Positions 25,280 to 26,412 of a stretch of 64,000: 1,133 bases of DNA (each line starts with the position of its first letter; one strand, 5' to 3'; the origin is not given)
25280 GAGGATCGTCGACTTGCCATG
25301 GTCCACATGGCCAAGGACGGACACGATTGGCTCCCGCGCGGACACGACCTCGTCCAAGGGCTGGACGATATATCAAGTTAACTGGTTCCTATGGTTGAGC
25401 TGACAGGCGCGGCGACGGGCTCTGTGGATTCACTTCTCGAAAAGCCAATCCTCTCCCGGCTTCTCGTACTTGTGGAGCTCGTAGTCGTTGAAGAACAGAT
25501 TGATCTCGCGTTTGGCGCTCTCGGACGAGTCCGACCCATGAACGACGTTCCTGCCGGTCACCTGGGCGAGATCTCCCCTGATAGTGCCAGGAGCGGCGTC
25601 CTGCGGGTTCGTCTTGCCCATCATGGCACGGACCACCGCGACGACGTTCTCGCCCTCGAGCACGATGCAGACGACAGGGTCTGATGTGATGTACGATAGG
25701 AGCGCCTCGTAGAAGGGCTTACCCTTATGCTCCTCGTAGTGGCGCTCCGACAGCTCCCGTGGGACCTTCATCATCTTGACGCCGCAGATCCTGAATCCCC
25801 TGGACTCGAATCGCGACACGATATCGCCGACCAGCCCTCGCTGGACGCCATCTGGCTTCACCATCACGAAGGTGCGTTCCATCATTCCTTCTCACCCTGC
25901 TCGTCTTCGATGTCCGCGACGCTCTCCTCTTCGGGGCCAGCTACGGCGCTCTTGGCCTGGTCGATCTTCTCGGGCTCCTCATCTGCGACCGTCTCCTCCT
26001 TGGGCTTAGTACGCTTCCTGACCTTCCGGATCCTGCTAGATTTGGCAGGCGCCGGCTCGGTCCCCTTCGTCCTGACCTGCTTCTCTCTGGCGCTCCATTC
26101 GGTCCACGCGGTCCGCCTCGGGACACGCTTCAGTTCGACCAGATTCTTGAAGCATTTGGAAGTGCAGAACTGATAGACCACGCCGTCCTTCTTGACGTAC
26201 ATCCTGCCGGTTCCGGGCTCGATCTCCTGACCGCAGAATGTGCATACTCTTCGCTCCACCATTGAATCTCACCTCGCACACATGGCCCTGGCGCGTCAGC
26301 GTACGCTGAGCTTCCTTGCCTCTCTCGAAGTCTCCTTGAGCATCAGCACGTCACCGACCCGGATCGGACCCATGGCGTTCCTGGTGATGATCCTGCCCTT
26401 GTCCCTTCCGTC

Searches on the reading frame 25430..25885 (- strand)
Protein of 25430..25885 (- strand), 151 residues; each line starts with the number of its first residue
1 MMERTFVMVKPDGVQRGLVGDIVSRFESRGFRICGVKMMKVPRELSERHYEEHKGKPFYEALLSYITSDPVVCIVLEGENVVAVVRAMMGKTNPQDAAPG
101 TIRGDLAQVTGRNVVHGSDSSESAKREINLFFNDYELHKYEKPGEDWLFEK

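Call 61: search_protein_families(library=pfam, proteins=[window:25430-25885:-], max_evalue=0.01)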
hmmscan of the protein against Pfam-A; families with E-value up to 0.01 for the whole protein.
window:25430-25885:- (151 aa): 1 family
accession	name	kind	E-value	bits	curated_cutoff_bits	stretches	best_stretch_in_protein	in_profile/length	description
PF00334.24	NDK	-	4.4e-58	195.4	27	1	3-136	1-134/135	Nucleoside diphosphate kinase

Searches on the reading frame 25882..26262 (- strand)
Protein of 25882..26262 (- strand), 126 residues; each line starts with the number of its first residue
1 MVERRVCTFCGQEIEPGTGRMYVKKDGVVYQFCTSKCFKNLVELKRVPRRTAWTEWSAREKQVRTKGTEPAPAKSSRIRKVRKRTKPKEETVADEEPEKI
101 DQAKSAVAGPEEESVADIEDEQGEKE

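Call 61: search_protein_families(library=pfam, proteins=[window:25882-26262:-], max_evalue=0.01)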
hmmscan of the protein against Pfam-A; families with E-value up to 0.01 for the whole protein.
window:25882-26262:- (126 aa): 2 families
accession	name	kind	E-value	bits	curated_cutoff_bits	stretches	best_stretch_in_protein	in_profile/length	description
PF01246.26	Ribosomal_L24e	-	7.1e-21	74.6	27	1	5-62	4-60/66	Ribosomal protein L24e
PF06467.20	zf-FCS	-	5e-07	29.9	22.4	1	7-39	7-37/39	MYM-type Zinc finger with FCS sequence motif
